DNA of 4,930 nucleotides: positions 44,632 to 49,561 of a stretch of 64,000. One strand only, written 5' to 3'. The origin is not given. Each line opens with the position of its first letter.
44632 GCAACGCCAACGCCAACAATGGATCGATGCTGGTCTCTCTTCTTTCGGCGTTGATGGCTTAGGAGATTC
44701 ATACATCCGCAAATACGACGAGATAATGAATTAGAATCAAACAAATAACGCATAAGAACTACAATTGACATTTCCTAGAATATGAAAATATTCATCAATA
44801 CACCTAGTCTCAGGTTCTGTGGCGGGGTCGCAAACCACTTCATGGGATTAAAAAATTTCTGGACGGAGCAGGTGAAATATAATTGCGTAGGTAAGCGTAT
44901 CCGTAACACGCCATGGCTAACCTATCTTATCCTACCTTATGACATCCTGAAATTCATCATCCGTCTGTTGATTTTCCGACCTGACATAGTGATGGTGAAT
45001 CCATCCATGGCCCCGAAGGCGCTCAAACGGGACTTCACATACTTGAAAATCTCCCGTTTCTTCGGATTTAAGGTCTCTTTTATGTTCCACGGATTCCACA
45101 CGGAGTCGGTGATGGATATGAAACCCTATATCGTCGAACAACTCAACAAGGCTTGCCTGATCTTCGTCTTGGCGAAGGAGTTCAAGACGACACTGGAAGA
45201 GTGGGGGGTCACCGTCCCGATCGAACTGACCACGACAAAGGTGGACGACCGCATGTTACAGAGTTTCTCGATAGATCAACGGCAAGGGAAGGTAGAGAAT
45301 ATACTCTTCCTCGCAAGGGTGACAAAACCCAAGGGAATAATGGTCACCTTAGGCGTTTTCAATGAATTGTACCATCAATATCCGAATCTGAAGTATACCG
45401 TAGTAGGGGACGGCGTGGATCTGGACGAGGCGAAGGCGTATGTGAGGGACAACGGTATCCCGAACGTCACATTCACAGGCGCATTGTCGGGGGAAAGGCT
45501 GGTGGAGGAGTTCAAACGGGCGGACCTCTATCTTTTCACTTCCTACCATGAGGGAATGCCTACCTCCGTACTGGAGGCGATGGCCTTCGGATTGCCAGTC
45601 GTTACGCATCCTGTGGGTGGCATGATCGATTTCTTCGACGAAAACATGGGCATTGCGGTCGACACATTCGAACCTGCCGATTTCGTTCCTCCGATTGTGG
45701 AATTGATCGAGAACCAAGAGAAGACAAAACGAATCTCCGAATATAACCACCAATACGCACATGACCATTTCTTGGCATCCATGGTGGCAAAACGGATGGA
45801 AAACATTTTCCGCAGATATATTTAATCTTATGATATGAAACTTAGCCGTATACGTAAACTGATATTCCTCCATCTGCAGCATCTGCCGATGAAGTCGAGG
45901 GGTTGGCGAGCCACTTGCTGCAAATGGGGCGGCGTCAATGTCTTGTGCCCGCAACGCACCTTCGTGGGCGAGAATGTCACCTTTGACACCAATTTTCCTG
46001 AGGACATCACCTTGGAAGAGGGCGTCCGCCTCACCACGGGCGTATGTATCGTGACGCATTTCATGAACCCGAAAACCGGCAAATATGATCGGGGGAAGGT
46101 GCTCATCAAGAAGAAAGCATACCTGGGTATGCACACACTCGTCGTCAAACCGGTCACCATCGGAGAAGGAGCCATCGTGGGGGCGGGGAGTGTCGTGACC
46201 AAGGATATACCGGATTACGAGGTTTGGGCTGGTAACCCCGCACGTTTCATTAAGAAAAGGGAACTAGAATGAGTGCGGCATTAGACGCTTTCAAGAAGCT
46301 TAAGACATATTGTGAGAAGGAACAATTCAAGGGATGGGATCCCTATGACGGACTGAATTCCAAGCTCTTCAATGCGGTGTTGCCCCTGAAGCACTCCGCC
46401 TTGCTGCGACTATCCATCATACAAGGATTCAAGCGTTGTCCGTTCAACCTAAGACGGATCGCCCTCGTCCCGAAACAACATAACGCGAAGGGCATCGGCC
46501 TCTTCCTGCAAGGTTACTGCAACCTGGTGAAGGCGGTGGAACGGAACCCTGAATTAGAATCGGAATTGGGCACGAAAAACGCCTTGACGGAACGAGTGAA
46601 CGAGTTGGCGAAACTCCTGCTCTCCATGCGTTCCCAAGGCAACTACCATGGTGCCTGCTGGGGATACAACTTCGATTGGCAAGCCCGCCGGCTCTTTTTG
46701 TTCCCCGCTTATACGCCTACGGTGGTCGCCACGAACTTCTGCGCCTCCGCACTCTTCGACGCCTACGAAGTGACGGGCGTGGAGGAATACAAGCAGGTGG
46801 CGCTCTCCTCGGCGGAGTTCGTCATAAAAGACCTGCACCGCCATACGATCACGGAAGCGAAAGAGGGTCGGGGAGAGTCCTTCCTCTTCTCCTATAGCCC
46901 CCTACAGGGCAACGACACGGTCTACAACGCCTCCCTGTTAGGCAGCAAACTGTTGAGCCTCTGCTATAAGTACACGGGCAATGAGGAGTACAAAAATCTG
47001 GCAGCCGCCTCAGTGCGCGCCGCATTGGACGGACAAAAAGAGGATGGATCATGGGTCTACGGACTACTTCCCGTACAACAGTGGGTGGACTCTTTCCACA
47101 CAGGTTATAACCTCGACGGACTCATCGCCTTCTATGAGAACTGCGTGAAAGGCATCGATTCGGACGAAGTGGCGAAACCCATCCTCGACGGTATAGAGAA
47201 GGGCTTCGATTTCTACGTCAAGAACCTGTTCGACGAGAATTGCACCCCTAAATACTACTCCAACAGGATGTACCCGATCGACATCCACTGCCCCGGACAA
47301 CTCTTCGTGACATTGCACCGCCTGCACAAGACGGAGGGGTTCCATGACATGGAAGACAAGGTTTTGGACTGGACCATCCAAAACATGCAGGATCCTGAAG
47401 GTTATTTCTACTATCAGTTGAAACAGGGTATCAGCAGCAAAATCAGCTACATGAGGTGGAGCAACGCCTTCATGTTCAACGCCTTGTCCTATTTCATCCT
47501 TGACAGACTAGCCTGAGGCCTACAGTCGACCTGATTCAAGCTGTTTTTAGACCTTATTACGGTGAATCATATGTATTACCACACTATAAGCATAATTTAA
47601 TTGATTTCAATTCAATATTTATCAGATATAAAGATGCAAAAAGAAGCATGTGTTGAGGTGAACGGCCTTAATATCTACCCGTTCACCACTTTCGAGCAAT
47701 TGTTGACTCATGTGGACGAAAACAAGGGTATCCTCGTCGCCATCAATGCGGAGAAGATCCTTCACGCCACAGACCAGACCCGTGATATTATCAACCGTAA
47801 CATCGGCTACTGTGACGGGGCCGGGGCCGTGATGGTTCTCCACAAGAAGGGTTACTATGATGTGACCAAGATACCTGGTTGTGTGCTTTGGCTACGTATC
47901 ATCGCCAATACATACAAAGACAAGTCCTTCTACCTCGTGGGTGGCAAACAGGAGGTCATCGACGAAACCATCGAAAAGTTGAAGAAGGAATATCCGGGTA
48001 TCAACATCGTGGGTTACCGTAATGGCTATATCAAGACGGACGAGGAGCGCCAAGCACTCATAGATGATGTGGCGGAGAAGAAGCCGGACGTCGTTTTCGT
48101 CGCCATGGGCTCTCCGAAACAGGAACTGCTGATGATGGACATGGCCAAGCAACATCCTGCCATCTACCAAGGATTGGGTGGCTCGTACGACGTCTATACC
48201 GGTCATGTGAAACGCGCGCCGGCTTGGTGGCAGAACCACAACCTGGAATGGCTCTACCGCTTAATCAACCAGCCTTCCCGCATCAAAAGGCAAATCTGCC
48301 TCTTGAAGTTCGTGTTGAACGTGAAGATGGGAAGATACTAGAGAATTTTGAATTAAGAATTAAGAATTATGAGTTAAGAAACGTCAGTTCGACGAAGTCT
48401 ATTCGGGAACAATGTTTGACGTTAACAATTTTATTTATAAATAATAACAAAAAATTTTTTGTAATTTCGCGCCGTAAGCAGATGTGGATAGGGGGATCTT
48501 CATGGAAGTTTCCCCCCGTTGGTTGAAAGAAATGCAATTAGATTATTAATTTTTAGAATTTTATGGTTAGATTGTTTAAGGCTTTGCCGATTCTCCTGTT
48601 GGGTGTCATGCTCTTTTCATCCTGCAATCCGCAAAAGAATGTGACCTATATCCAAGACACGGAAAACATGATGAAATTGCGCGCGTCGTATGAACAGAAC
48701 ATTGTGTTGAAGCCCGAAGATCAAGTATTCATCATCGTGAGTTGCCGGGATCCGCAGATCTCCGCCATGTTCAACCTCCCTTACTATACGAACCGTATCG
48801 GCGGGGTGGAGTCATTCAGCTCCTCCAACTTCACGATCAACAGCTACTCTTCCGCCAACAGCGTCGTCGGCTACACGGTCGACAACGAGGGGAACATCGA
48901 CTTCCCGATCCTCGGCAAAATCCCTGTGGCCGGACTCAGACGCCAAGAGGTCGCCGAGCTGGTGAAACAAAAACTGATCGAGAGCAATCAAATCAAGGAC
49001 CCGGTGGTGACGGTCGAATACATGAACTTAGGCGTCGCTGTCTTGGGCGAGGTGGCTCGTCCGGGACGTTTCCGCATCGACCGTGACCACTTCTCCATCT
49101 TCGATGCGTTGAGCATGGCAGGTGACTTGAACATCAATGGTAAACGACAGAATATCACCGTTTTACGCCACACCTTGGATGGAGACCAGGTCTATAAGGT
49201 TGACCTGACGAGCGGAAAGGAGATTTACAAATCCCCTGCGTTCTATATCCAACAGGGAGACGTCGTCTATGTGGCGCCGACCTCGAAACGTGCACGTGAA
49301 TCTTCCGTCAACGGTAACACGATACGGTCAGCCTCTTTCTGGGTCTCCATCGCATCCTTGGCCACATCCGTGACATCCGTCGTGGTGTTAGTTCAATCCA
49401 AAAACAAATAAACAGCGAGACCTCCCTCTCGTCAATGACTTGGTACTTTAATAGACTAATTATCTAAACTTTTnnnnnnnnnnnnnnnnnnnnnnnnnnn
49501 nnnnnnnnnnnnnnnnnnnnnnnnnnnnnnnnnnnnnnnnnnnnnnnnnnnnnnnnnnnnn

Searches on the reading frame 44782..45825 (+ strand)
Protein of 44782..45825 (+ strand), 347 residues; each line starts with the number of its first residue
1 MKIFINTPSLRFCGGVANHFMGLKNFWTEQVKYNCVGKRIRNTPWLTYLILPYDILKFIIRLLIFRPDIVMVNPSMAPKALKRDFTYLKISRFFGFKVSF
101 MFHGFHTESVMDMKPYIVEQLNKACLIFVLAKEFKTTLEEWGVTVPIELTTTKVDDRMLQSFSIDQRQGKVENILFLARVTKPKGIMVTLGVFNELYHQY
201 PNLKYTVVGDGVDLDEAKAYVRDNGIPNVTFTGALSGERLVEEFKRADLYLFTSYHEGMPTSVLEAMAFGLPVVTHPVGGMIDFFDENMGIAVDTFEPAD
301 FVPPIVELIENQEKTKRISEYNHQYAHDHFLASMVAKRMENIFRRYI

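Call 7: search_protein_families(library=pfam, proteins=[window:44782-45825:+])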
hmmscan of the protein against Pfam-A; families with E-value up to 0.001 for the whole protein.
window:44782-45825:+ (347 aa): 4 families
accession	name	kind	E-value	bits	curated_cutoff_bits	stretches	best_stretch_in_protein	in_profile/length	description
PF00534.26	Glycos_transf_1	-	3.1e-30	105.4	26.4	1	168-323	12-170/172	Glycosyl transferases group 1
PF13692.12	Glyco_trans_1_4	-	5.6e-25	88.7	27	1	173-311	3-142/142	Glycosyl transferases group 1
PF13524.12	Glyco_trans_1_2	-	9.7e-09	35.8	25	1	200-338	12-141/144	Glycosyl transferase-like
PF20706.3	GT4-conflict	-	7.2e-08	32.3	26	1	130-292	157-327/385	Family 4 Glycosyltransferase in conflict systems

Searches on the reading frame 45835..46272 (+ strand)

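Call 7: search_protein_families(library=pfam, proteins=[window:45835-46272:+])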
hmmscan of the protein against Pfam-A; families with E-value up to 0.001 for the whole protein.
window:45835-46272:+ (145 aa): 2 families
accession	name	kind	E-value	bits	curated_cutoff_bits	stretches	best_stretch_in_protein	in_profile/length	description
PF00132.30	Hexapep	-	1.3e-07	31.4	27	1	89-123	2-36/36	Bacterial transferase hexapeptide (six repeats)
PF14602.12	Hexapep_2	-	0.00044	20.3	27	0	104-123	16-34/34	Hexapeptide repeat of succinyl-transferase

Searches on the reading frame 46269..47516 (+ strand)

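Call 7: search_protein_families(library=pfam, proteins=[window:46269-47516:+])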
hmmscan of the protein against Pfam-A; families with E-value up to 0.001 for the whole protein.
window:46269-47516:+ (415 aa): 1 family
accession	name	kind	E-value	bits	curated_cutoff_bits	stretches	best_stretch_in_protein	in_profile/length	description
PF07470.19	Glyco_hydro_88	-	7.9e-08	32.1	26.6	0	316-405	53-137/352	Glycosyl Hydrolase Family 88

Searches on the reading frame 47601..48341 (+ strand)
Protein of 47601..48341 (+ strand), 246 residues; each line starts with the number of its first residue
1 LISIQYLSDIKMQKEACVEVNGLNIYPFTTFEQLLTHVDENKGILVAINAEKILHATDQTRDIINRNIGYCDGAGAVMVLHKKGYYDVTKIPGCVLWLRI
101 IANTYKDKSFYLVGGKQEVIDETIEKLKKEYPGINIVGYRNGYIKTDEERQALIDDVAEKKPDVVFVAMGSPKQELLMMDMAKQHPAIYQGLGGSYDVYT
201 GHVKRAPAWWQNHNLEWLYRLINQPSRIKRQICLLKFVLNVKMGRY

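Call 5: search_protein_families(library=pfam, proteins=[window:47601-48341:+])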
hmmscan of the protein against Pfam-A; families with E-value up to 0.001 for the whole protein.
window:47601-48341:+ (246 aa): 1 family
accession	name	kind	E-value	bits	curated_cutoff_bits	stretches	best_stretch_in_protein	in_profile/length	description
PF03808.19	Glyco_tran_WecG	-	2.2e-51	174.4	27.4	1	69-231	4-167/168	Glycosyl transferase WecG/TagA/CpsF family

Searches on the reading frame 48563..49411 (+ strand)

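Call 5: search_protein_families(library=pfam, proteins=[window:48563-49411:+])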
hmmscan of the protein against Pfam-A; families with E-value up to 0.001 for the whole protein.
window:48563-49411:+ (282 aa): 3 families
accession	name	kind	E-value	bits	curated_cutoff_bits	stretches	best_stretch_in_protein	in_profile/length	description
PF02563.21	Poly_export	-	2.3e-16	60.2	28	1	44-152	4-75/77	Polysaccharide biosynthesis/export protein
PF22461.2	SLBB_2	-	2.5e-09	37.5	27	1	158-237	3-79/79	SLBB domain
PF10531.15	SLBB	-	4.3e-06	26.9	27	1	158-211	2-52/55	SLBB domain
